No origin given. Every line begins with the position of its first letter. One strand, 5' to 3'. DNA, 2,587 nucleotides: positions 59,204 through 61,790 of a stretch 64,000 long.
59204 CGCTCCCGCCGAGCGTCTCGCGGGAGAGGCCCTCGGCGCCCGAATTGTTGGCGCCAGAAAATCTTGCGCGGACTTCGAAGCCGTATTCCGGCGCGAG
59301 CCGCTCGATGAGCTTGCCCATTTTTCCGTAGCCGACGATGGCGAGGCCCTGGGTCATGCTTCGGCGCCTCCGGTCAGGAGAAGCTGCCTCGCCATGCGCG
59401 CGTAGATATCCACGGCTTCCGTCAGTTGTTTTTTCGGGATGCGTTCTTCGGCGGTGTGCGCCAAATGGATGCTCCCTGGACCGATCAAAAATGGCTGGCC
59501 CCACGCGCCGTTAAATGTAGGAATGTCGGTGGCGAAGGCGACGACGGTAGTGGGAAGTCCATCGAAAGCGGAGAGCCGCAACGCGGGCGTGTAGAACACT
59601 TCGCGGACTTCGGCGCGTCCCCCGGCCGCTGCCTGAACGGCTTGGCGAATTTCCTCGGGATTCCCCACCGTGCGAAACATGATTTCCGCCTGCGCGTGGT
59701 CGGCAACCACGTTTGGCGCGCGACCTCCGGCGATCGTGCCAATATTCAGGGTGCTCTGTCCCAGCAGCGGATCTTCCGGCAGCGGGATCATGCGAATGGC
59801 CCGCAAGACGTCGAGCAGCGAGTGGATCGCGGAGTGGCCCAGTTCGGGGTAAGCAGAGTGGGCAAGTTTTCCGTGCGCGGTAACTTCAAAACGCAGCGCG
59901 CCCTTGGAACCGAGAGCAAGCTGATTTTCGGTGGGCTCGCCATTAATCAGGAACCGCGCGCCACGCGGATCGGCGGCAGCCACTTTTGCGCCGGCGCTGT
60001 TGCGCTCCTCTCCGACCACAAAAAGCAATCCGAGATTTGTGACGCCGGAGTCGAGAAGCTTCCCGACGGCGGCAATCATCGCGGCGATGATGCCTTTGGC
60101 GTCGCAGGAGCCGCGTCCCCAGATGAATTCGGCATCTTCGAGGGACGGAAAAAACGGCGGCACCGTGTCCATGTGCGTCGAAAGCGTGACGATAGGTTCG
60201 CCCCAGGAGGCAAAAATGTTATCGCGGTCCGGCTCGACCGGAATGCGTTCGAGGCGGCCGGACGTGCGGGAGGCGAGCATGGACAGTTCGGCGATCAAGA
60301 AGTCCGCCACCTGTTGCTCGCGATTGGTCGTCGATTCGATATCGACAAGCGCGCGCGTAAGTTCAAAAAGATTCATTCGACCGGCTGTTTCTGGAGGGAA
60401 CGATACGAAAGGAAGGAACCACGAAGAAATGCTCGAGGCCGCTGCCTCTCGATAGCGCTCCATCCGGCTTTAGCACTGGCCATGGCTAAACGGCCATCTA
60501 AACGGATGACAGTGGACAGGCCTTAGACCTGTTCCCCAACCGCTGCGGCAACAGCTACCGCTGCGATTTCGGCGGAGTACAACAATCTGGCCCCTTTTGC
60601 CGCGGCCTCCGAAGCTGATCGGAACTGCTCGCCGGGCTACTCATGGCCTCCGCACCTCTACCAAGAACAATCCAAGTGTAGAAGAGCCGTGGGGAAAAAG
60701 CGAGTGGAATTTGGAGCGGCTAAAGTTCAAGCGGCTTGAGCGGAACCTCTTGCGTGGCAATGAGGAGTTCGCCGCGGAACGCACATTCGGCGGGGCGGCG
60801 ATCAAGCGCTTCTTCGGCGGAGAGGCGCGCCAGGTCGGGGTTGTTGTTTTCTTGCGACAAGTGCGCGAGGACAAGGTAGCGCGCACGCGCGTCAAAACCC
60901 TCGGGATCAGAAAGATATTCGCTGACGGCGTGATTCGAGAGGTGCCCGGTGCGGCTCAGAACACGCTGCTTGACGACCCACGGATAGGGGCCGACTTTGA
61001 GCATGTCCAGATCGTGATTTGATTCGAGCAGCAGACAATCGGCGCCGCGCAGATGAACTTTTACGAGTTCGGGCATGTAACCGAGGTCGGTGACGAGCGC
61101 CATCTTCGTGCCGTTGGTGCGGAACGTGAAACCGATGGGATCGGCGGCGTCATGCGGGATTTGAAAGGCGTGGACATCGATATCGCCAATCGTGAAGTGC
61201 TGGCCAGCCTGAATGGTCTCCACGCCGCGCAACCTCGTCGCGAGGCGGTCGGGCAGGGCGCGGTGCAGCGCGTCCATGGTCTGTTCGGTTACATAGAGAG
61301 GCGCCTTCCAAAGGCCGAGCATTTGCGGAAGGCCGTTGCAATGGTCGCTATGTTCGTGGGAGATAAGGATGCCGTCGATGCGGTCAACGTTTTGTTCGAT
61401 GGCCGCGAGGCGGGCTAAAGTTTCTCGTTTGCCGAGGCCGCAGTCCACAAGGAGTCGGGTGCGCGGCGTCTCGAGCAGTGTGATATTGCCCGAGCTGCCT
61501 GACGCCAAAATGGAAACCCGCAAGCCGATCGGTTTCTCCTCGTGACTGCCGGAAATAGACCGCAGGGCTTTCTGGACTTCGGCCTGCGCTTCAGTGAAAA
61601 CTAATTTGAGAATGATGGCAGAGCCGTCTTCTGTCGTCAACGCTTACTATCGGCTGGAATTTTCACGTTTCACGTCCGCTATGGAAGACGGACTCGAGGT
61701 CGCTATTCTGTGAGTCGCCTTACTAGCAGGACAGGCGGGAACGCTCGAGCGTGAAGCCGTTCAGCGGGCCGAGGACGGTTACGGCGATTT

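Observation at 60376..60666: Enlarged lysine riboswitch with two insertions and an atypical expression platform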

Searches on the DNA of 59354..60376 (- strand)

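Call 13: search_rna_families(sources=[L001, L002, L003, L004, L005, L006, L007, L008, L009, L010, L011, L012, L013, L014, L015, L016, L017, L018, L019, L020], threshold=gathering)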
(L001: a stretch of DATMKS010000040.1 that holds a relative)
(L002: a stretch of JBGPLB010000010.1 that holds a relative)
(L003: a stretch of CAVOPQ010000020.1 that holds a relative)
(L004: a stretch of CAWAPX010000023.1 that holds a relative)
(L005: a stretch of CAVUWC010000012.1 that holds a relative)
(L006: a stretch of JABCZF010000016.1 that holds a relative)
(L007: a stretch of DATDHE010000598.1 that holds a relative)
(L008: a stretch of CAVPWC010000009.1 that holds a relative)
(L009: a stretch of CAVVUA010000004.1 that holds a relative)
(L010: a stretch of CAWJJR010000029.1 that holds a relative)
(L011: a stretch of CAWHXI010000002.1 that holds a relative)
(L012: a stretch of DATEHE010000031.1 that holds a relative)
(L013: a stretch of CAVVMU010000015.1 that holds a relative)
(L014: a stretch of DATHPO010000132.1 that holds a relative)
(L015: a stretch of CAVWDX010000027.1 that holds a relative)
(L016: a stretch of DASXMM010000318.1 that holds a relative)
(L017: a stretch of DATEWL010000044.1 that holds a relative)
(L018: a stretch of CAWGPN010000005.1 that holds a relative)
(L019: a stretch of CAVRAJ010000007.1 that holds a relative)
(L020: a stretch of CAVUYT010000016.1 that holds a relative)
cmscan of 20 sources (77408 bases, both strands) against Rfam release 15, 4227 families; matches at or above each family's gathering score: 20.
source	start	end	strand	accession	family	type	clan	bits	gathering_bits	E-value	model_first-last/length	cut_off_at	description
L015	1204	1430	+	RF00168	Lysine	Cis-reg; riboswitch;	-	73.2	30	3.9e-17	1-182/182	no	Lysine riboswitch aptamer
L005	1210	1430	+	RF00168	Lysine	Cis-reg; riboswitch;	-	72.8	30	5.2e-17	1-182/182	no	Lysine riboswitch aptamer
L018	1204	1430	+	RF00168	Lysine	Cis-reg; riboswitch;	-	72.7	30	5.5e-17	1-182/182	no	Lysine riboswitch aptamer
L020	1210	1430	+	RF00168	Lysine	Cis-reg; riboswitch;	-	72.4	30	6.8e-17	1-182/182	no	Lysine riboswitch aptamer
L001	1207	1432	+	RF00168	Lysine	Cis-reg; riboswitch;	-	71.9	30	1e-16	1-182/182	no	Lysine riboswitch aptamer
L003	1210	1430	+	RF00168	Lysine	Cis-reg; riboswitch;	-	71.6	30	1.2e-16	1-182/182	no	Lysine riboswitch aptamer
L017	1210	1430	+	RF00168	Lysine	Cis-reg; riboswitch;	-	71.6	30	1.2e-16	1-182/182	no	Lysine riboswitch aptamer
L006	1211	1431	+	RF00168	Lysine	Cis-reg; riboswitch;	-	71.4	30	1.4e-16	1-182/182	no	Lysine riboswitch aptamer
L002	68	289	+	RF00168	Lysine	Cis-reg; riboswitch;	-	70.9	30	2e-16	1-182/182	no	Lysine riboswitch aptamer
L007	1211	1431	+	RF00168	Lysine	Cis-reg; riboswitch;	-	69.8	30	4.2e-16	1-182/182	no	Lysine riboswitch aptamer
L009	1211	1431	+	RF00168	Lysine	Cis-reg; riboswitch;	-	69.8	30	4.2e-16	1-182/182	no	Lysine riboswitch aptamer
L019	1212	1430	+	RF00168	Lysine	Cis-reg; riboswitch;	-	69.4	30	5.9e-16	1-182/182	no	Lysine riboswitch aptamer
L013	1205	1432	+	RF00168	Lysine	Cis-reg; riboswitch;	-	69.3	30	6.3e-16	1-182/182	no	Lysine riboswitch aptamer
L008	1204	1430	+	RF00168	Lysine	Cis-reg; riboswitch;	-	68.1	30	1.4e-15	1-182/182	no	Lysine riboswitch aptamer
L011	1211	1431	+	RF00168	Lysine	Cis-reg; riboswitch;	-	67.8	30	1.8e-15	1-182/182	no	Lysine riboswitch aptamer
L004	1211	1431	+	RF00168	Lysine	Cis-reg; riboswitch;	-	66.5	30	4.5e-15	1-182/182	no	Lysine riboswitch aptamer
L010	1204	1430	+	RF00168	Lysine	Cis-reg; riboswitch;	-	66.2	30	5.3e-15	1-182/182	no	Lysine riboswitch aptamer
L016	945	1169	+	RF00168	Lysine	Cis-reg; riboswitch;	-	65.7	30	7.5e-15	1-182/182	no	Lysine riboswitch aptamer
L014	1213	1433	+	RF00168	Lysine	Cis-reg; riboswitch;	-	61.1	30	2e-13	1-182/182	no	Lysine riboswitch aptamer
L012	1209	1434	+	RF00168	Lysine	Cis-reg; riboswitch;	-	59.9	30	4.4e-13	1-182/182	no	Lysine riboswitch aptamer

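Call 14: search_rna_families(sources=[L021, L022, L023, L024, L025, L026, L027, L028, L029, L030, L031, L032, L033, L034, L035, L036, L037, L038, L039, L040], threshold=gathering)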
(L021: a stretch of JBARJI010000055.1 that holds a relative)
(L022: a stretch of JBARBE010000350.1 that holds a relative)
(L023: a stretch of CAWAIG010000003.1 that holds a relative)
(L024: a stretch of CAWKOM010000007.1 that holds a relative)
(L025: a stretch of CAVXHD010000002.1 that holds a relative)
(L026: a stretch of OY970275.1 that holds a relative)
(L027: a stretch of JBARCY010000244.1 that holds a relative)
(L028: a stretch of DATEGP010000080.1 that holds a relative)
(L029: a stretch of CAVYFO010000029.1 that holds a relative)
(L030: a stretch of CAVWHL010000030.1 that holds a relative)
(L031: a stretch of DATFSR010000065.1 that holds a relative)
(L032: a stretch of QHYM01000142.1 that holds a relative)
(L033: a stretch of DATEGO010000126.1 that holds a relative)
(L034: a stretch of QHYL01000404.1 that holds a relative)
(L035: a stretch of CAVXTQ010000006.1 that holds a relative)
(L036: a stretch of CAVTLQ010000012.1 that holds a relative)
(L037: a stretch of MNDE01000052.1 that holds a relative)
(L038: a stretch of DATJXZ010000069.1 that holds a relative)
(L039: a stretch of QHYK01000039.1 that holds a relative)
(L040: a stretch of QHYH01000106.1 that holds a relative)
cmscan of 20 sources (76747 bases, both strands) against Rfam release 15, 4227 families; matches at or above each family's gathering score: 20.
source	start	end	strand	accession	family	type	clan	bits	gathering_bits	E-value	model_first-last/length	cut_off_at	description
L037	1231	1431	+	RF00168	Lysine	Cis-reg; riboswitch;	-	86.6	30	3.2e-21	1-182/182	no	Lysine riboswitch aptamer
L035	1241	1432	+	RF00168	Lysine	Cis-reg; riboswitch;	-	74.9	30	1.2e-17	1-182/182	no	Lysine riboswitch aptamer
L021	201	421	+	RF00168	Lysine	Cis-reg; riboswitch;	-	72.8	30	5.3e-17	1-182/182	no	Lysine riboswitch aptamer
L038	1199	1430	+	RF00168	Lysine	Cis-reg; riboswitch;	-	72.8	30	5.3e-17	1-182/182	no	Lysine riboswitch aptamer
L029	1201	1430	+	RF00168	Lysine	Cis-reg; riboswitch;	-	71.4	30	1.4e-16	1-182/182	no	Lysine riboswitch aptamer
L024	1206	1430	+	RF00168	Lysine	Cis-reg; riboswitch;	-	70.2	30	3.2e-16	1-182/182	no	Lysine riboswitch aptamer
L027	1206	1431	+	RF00168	Lysine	Cis-reg; riboswitch;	-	68.4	30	1.1e-15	1-182/182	no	Lysine riboswitch aptamer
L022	1199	1430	+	RF00168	Lysine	Cis-reg; riboswitch;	-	67.5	30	2.1e-15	1-182/182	no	Lysine riboswitch aptamer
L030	1214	1432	+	RF00168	Lysine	Cis-reg; riboswitch;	-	66.5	30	4.4e-15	1-182/182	no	Lysine riboswitch aptamer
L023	1211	1431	+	RF00168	Lysine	Cis-reg; riboswitch;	-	66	30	6.1e-15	1-182/182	no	Lysine riboswitch aptamer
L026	1199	1430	+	RF00168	Lysine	Cis-reg; riboswitch;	-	63.5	30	3.6e-14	1-182/182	no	Lysine riboswitch aptamer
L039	1185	1411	+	RF00168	Lysine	Cis-reg; riboswitch;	-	61.2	30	1.9e-13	1-182/182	no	Lysine riboswitch aptamer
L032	1185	1409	+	RF00168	Lysine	Cis-reg; riboswitch;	-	61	30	2.1e-13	1-182/182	no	Lysine riboswitch aptamer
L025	1200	1431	+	RF00168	Lysine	Cis-reg; riboswitch;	-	60.3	30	3.5e-13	1-182/182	no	Lysine riboswitch aptamer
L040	1161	1408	+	RF00168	Lysine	Cis-reg; riboswitch;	-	60.1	30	4e-13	1-182/182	no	Lysine riboswitch aptamer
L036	1188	1431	+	RF00168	Lysine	Cis-reg; riboswitch;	-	58.8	30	9.9e-13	1-182/182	no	Lysine riboswitch aptamer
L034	251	497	+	RF00168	Lysine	Cis-reg; riboswitch;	-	55.9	30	7.3e-12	1-182/182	no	Lysine riboswitch aptamer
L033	1171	1419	+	RF00168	Lysine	Cis-reg; riboswitch;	-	51.9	30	1.2e-10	1-182/182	no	Lysine riboswitch aptamer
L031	958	1204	+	RF00168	Lysine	Cis-reg; riboswitch;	-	50.3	30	3.9e-10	1-182/182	no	Lysine riboswitch aptamer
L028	1147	1416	+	RF00168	Lysine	Cis-reg; riboswitch;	-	49.4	30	7.5e-10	1-182/182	no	Lysine riboswitch aptamer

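Call 15: search_rna_families(sources=[L041, L042, L043, L044, L045, L046, L047, L048, L049, L050, L051, L052, L053, L054, L055, L056, L057, L058, L059, L060], threshold=gathering)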
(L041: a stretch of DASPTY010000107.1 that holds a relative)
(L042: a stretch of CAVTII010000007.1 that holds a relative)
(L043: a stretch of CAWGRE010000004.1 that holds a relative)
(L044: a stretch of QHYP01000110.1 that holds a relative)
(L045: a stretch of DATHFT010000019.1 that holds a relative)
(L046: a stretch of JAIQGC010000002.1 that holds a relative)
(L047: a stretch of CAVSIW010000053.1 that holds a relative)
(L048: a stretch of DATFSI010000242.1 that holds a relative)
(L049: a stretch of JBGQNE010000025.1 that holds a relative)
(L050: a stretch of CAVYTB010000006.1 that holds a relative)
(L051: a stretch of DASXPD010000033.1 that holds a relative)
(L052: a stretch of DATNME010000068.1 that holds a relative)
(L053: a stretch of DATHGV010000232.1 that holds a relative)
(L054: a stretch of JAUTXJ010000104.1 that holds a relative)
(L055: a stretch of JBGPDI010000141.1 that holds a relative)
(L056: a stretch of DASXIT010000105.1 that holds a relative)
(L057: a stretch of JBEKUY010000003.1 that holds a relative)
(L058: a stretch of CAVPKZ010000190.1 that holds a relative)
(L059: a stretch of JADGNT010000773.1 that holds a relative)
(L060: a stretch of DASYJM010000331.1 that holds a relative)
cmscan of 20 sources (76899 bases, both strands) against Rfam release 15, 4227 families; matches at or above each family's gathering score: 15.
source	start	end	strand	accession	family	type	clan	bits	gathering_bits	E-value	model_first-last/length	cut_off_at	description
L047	1204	1428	+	RF00168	Lysine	Cis-reg; riboswitch;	-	74.2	30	1.9e-17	1-182/182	no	Lysine riboswitch aptamer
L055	1231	1432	+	RF00168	Lysine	Cis-reg; riboswitch;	-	73.1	30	4.1e-17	1-182/182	no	Lysine riboswitch aptamer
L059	130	321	+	RF00168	Lysine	Cis-reg; riboswitch;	-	73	30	4.6e-17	1-182/182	no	Lysine riboswitch aptamer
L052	1207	1428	+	RF00168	Lysine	Cis-reg; riboswitch;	-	71.9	30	9.8e-17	1-182/182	no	Lysine riboswitch aptamer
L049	1184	1379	+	RF00168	Lysine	Cis-reg; riboswitch;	-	69.8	30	4.2e-16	1-182/182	no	Lysine riboswitch aptamer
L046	1238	1433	+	RF00168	Lysine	Cis-reg; riboswitch;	-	69.5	30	5.4e-16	1-182/182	no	Lysine riboswitch aptamer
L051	1063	1263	+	RF00168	Lysine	Cis-reg; riboswitch;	-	69.5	30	5.2e-16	1-182/182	no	Lysine riboswitch aptamer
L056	1206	1429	+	RF00168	Lysine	Cis-reg; riboswitch;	-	68.1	30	1.4e-15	1-182/182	no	Lysine riboswitch aptamer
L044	1190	1429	+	RF00168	Lysine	Cis-reg; riboswitch;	-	66.2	30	5.4e-15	1-182/182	no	Lysine riboswitch aptamer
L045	1196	1433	+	RF00168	Lysine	Cis-reg; riboswitch;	-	63.9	30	2.6e-14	1-182/182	no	Lysine riboswitch aptamer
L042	1236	1430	+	RF00168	Lysine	Cis-reg; riboswitch;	-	60.9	30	2.2e-13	1-182/182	no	Lysine riboswitch aptamer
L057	1210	1407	+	RF00168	Lysine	Cis-reg; riboswitch;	-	60.4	30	3.2e-13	1-182/182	no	Lysine riboswitch aptamer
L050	1180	1429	+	RF00168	Lysine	Cis-reg; riboswitch;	-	59.5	30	6.2e-13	1-182/182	no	Lysine riboswitch aptamer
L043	1236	1430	+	RF00168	Lysine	Cis-reg; riboswitch;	-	58.6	30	1.1e-12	1-182/182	no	Lysine riboswitch aptamer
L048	449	678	+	RF00168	Lysine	Cis-reg; riboswitch;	-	55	30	1.5e-11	1-182/182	no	Lysine riboswitch aptamer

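Call 16: search_rna_families(sources=[L061, L062, L063, L064, L065, L066, L067, L068, L069, L070, L071, L072, L073, L074, L075, L076, L077, L078, L079, L080], threshold=gathering, show_alignments=0)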
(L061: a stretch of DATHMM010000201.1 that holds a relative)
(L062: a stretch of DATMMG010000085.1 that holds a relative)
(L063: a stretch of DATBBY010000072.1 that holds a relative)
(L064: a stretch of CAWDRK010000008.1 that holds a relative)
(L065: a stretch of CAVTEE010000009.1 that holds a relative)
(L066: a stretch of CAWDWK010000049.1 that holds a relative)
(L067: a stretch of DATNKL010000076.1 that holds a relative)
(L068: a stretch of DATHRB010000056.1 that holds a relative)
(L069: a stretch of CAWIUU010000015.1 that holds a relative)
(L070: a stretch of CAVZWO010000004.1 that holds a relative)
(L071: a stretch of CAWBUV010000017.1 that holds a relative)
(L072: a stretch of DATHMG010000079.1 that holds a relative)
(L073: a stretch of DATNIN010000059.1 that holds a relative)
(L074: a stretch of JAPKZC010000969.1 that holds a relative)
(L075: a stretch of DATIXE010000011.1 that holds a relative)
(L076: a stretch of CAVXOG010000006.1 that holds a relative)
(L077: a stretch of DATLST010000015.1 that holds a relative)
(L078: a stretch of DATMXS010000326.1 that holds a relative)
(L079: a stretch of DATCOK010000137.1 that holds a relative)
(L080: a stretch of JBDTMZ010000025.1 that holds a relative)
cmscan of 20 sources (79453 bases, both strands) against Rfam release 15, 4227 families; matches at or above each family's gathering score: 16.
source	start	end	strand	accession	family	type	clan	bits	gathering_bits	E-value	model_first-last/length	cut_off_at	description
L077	1247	1428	+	RF00168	Lysine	Cis-reg; riboswitch;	-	98.3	30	8.8e-25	1-182/182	no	Lysine riboswitch aptamer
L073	1232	1430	+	RF00168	Lysine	Cis-reg; riboswitch;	-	75.8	30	6.5e-18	1-182/182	no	Lysine riboswitch aptamer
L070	1205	1430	+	RF00168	Lysine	Cis-reg; riboswitch;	-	74.3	30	1.9e-17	1-182/182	no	Lysine riboswitch aptamer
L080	1250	1442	+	RF00168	Lysine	Cis-reg; riboswitch;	-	73.1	30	4.4e-17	1-182/182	no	Lysine riboswitch aptamer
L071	1250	1441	+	RF00168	Lysine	Cis-reg; riboswitch;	-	71.7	30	1.2e-16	1-182/182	no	Lysine riboswitch aptamer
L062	1239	1432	+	RF00168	Lysine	Cis-reg; riboswitch;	-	70.2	30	3.4e-16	1-182/182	no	Lysine riboswitch aptamer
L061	1239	1432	+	RF00168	Lysine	Cis-reg; riboswitch;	-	70.1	30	3.5e-16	1-182/182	no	Lysine riboswitch aptamer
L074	1253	1444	+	RF00168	Lysine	Cis-reg; riboswitch;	-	69.1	30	7.4e-16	1-182/182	no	Lysine riboswitch aptamer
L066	584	775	+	RF00168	Lysine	Cis-reg; riboswitch;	-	64.7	30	1.6e-14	1-182/182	no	Lysine riboswitch aptamer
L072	1233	1429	+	RF00168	Lysine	Cis-reg; riboswitch;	-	63.9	30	2.8e-14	1-182/182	no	Lysine riboswitch aptamer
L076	1194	1424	+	RF00168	Lysine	Cis-reg; riboswitch;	-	61.8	30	1.3e-13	1-182/182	no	Lysine riboswitch aptamer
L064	1178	1429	+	RF00168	Lysine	Cis-reg; riboswitch;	-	54.8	30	1.7e-11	1-182/182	no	Lysine riboswitch aptamer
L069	1178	1428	+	RF00168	Lysine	Cis-reg; riboswitch;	-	53.8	30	3.4e-11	1-182/182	no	Lysine riboswitch aptamer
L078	1216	1456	+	RF00168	Lysine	Cis-reg; riboswitch;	-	51.6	30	1.6e-10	1-182/182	no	Lysine riboswitch aptamer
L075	1193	1432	+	RF00168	Lysine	Cis-reg; riboswitch;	-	46.4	30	6e-09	1-182/182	no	Lysine riboswitch aptamer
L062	1011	1080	-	RF01687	Acido-Lenti-1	Gene; sRNA;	-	39.9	37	1.8e-05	1-46/46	no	Acido-Lenti-1 RNA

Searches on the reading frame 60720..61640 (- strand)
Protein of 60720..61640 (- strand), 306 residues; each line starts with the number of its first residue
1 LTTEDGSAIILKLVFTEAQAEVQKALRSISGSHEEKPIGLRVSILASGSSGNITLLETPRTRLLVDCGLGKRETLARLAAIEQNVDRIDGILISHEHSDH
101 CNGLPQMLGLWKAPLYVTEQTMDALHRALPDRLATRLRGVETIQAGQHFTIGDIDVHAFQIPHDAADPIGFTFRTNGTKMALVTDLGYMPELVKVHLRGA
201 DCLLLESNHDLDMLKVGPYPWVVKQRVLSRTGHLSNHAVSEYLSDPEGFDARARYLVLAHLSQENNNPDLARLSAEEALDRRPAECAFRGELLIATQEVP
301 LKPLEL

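Call 8: search_protein_families(library=ncbifam, proteins=[window:60720-61640:-])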
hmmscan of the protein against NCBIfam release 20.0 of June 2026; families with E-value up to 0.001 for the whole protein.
window:60720-61640:- (306 aa): 19 families
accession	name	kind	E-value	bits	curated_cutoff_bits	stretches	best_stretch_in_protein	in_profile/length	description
NF002553.0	PRK02113.1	equivalog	4.3e-12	46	386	1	54-207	38-191/252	MBL fold metallo-hydrolase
TIGR03675.1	arCOG00543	equivalog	1.9e-10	39.6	580.2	1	52-133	189-275/631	beta-CASP ribonuclease aCPSF1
NF000801.0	PRK00055.1-3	equivalog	5.4e-10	38.8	252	1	55-110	24-76/307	ribonuclease Z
TIGR02651.1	RNase_Z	equivalog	7e-10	38.4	292.95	1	55-112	22-76/302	ribonuclease Z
NF047419.1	RNase_J1_RnjA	exception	2e-09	36.7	820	1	80-179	52-151/549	ribonuclease J1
TIGR00649.1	MG423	subfamily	4.4e-08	32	400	1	79-177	50-150/546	RNase J family beta-CASP ribonuclease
NF012229.1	bla_class_B_core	domain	7.1e-08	32.7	100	1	53-163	18-128/139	metallo-beta-lactamase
NF038231.1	MBL_Geo_Pelo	equivalog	1.1e-07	31.7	360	1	55-206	38-190/250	GPMC system MBL fold metallohydrolase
NF045584.1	cas14_MBL_CASP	equivalog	1.7e-07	30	800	1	50-119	13-83/612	type VII CRISPR-associated protein Cas14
NF041851.1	cyc_nuc_deg_phdiest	equivalog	1.8e-07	30.8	400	1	46-207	14-184/253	cyclic nucleotide-degrading phosphodiesterase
TIGR02108.2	PQQ_syn_pqqB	equivalog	1.3e-06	28.1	245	1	86-279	77-282/298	pyrroloquinoline quinone biosynthesis protein PqqB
NF000439.2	blaAIM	exception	2.6e-06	27.2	675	1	62-143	69-152/303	AIM family subclass B3 metallo-beta-lactamase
NF002558.0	PRK02126.1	subfamily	5e-06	25.7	315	1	59-108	26-68/345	ribonuclease Z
TIGR03413.1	GSH_gloB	equivalog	2.4e-05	23.8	200.8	1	77-176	33-119/248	hydroxyacylglutathione hydrolase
NF033105.1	bla_subclass_B3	equivalog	4.5e-05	22.9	240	1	54-165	26-147/257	subclass B3 metallo-beta-lactamase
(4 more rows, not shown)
